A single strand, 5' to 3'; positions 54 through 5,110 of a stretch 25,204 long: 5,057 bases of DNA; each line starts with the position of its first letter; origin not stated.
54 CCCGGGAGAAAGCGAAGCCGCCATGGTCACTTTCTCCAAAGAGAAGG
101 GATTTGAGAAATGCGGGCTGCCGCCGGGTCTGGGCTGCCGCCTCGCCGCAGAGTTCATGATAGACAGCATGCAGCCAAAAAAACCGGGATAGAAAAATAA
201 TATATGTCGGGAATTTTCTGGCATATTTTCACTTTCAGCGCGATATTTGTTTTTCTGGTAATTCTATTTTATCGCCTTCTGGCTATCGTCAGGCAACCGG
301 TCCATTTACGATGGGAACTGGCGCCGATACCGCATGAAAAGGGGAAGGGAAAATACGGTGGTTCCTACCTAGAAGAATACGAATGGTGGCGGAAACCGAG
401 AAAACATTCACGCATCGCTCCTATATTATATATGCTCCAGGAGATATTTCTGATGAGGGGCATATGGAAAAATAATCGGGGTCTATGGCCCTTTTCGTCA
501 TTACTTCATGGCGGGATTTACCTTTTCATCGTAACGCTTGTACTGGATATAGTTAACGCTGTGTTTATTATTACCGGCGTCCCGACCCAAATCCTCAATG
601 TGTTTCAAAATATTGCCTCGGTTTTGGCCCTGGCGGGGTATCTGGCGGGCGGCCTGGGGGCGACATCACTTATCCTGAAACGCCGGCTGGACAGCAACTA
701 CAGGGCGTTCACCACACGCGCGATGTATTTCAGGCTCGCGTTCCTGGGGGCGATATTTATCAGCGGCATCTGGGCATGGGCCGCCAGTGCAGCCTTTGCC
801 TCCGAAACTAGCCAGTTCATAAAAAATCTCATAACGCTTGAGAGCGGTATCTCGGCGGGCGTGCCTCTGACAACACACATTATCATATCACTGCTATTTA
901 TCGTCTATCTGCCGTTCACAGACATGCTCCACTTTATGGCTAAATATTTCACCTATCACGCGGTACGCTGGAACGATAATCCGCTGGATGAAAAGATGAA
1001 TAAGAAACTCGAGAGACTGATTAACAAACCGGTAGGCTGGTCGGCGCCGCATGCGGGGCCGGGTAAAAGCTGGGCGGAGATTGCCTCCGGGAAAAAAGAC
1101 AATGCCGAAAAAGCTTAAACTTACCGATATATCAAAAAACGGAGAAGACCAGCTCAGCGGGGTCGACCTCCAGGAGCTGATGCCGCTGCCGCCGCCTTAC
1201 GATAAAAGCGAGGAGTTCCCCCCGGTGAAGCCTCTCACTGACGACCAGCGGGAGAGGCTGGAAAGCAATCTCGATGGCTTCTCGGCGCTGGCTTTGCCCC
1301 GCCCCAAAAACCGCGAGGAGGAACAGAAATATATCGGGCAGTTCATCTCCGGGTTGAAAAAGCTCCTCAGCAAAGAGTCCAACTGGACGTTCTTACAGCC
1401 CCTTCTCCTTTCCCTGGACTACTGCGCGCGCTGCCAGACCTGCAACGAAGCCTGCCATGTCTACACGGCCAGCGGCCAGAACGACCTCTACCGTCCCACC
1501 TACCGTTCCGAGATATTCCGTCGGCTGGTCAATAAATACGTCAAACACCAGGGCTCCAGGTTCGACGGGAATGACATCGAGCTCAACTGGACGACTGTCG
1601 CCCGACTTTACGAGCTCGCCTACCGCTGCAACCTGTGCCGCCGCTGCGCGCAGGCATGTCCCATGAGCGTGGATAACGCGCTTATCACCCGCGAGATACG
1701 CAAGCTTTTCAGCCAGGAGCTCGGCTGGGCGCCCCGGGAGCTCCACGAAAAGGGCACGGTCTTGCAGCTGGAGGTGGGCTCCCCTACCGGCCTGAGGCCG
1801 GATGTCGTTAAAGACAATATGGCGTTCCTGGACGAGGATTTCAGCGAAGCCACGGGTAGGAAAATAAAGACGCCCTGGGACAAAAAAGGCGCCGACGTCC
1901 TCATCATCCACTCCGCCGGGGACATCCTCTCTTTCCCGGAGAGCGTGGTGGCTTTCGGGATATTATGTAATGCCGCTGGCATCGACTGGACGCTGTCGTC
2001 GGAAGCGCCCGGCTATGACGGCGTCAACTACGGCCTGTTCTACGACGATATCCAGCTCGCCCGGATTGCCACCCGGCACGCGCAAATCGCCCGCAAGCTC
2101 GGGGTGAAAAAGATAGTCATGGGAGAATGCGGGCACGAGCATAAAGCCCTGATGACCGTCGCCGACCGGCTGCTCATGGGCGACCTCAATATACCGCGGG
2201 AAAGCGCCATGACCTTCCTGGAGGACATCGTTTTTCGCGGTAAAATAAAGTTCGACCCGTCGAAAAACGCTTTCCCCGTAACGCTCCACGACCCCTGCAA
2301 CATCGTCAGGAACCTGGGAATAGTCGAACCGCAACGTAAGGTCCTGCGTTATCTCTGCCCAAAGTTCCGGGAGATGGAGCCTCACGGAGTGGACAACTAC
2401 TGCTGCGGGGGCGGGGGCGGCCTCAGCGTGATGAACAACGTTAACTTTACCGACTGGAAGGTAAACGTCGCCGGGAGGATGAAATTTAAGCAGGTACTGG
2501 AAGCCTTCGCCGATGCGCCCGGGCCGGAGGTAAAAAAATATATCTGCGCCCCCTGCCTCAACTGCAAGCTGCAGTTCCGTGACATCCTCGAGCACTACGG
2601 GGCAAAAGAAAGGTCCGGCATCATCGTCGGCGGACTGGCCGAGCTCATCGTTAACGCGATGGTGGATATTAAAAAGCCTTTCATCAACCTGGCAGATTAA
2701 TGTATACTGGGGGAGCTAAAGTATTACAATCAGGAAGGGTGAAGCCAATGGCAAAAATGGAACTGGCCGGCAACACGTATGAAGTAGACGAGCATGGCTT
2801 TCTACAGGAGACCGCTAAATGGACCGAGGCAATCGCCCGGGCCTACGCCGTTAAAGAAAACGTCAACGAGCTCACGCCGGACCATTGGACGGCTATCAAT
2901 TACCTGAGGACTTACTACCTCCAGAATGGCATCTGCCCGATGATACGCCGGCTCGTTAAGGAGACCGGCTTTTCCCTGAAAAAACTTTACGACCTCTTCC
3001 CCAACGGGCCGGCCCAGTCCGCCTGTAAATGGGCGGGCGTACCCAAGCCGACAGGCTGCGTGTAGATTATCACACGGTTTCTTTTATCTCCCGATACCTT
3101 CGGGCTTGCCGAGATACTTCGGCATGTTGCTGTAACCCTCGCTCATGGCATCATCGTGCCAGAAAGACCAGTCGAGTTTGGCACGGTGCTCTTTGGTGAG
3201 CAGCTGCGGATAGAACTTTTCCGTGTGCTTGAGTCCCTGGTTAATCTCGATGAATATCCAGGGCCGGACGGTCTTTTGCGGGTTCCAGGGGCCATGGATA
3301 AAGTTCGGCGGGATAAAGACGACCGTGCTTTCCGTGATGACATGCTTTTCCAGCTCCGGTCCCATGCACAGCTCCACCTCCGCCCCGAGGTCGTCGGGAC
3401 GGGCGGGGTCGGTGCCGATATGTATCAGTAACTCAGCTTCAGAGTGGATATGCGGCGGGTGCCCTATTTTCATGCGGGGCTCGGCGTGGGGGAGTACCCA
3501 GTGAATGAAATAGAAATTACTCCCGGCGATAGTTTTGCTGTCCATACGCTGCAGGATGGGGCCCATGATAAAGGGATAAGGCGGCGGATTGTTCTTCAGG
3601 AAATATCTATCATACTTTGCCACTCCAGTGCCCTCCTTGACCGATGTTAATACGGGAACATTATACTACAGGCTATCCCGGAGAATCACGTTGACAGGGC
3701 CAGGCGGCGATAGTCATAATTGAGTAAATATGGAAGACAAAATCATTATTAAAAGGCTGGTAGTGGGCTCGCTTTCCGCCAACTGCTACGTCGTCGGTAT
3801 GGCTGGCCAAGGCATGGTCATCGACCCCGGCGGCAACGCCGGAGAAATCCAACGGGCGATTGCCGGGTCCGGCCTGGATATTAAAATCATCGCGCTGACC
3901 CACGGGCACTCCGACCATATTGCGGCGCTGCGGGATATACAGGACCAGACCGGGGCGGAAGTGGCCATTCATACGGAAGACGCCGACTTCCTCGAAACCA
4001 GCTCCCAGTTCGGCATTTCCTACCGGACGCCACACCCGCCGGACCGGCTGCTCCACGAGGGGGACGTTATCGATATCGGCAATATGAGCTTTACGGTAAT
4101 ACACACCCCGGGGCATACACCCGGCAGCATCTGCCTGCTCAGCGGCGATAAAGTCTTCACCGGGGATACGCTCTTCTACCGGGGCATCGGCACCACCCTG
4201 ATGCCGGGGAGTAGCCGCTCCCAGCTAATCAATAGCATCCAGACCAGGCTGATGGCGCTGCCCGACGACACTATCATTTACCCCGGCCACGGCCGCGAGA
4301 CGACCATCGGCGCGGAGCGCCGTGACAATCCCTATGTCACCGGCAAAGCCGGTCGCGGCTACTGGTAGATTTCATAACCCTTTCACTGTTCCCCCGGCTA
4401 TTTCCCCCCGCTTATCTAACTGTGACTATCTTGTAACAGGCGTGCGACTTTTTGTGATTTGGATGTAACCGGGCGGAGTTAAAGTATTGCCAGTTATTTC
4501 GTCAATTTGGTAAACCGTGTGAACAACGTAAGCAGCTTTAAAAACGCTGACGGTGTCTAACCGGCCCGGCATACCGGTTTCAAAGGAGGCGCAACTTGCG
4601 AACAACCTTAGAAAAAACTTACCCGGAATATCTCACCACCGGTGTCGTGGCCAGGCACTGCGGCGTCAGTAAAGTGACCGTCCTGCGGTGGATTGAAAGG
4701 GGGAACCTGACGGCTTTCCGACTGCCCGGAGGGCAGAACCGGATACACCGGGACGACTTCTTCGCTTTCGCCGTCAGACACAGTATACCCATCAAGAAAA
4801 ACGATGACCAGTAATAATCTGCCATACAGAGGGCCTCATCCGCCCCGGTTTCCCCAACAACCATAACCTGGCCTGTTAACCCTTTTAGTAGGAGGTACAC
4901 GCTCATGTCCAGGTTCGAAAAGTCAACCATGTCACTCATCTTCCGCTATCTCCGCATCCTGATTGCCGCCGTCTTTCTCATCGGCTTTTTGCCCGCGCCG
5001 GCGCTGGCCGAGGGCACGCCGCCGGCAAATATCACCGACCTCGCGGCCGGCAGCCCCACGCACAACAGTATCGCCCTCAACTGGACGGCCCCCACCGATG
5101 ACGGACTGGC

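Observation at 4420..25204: Candidate undescribed surface-attachment system: twin promoter-HTH modules heading a giant adhesin and a pilin/TCS/PilB operon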

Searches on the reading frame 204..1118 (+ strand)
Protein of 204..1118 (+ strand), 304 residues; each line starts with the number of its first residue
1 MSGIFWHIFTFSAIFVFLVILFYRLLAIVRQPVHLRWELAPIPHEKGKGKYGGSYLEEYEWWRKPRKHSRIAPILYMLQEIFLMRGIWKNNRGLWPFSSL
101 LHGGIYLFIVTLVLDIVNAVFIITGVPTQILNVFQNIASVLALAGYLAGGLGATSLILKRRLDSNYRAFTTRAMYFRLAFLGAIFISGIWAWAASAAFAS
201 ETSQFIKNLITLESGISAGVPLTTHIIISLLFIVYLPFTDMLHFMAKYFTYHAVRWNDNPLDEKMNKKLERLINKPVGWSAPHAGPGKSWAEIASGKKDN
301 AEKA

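Call 10: search_protein_families(library=pfam, proteins=[window:204-1118:+], max_evalue=0.01)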
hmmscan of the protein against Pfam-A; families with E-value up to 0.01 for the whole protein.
window:204-1118:+ (304 aa): 1 family
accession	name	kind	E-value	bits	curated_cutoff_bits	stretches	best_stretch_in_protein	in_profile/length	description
PF02665.19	Nitrate_red_gam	-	2.6e-08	34.2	22.9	1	95-252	45-207/217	Nitrate reductase gamma subunit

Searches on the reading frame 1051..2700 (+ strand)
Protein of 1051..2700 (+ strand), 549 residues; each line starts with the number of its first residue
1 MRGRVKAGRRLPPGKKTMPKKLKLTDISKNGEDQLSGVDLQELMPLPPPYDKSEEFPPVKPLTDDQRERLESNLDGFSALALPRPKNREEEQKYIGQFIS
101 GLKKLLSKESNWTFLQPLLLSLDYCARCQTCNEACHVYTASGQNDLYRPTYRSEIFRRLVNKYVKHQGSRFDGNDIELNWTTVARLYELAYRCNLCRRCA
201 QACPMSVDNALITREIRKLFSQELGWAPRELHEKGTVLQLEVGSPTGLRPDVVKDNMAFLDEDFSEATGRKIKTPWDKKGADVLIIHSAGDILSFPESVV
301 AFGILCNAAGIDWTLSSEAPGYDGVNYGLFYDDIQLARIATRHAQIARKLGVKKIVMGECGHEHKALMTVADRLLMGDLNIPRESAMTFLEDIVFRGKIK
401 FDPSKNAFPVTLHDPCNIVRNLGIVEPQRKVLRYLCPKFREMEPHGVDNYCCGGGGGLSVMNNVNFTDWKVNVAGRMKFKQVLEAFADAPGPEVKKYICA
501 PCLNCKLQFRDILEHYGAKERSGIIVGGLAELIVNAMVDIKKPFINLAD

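Call 10: search_protein_families(library=pfam, proteins=[window:1051-2700:+], max_evalue=0.01)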
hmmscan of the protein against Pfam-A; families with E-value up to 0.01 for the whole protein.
window:1051-2700:+ (549 aa): 5 families
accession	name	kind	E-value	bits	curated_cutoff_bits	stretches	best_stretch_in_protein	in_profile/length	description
PF13183.11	Fer4_8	-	1.4e-11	45.2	27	1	122-207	2-68/68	4Fe-4S dicluster domain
PF02754.22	CCG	-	3.2e-08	34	20.6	1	410-510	1-85/85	Cysteine-rich domain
PF13534.11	Fer4_17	-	8.5e-06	26.7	22.2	1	125-208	2-61/61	4Fe-4S dicluster domain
PF13237.11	Fer4_10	-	1.6e-05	25.1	25.5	1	191-213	7-29/53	4Fe-4S dicluster domain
PF12797.12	Fer4_2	-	0.0068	16.8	24.5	1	190-204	7-21/22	4Fe-4S binding domain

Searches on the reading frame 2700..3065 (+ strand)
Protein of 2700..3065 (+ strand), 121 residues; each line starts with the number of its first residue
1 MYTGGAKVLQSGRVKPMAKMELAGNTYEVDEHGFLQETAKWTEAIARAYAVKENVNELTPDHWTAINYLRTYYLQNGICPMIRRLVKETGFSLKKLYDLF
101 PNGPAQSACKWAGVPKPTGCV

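Call 10: search_protein_families(library=pfam, proteins=[window:2700-3065:+], max_evalue=0.01)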
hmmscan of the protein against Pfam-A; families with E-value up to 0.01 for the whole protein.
window:2700-3065:+ (121 aa): 1 family
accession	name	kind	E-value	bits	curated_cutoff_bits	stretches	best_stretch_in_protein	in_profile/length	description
PF04358.19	DsrC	-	2.2e-34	118.6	24.9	1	22-121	2-107/107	DsrC like protein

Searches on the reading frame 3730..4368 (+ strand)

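Call 10: search_protein_families(library=pfam, proteins=[window:3730-4368:+], max_evalue=0.01)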
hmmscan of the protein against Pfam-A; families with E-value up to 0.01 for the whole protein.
window:3730-4368:+ (212 aa): 4 families
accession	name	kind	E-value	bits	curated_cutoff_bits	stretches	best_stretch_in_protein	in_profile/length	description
PF00753.33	Lactamase_B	-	4.8e-30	105.4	22.7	1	15-187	4-196/196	Metallo-beta-lactamase superfamily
PF13483.12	Lactamase_B_3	-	4.6e-05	23.9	24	1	15-127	5-81/160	Beta-lactamase superfamily domain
PF12706.13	Lactamase_B_2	-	6.6e-05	23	27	1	49-132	29-116/200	Beta-lactamase superfamily domain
PF19583.5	ODP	-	0.0011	19.3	27.2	1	16-146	2-135/194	ODP family beta lactamase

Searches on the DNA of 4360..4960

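Call 64: search_rna_families(source=window, start=4360, end=4960, threshold=evalue, max_evalue=1)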
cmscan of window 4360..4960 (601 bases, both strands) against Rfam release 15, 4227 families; matches with E-value up to 1: 0.
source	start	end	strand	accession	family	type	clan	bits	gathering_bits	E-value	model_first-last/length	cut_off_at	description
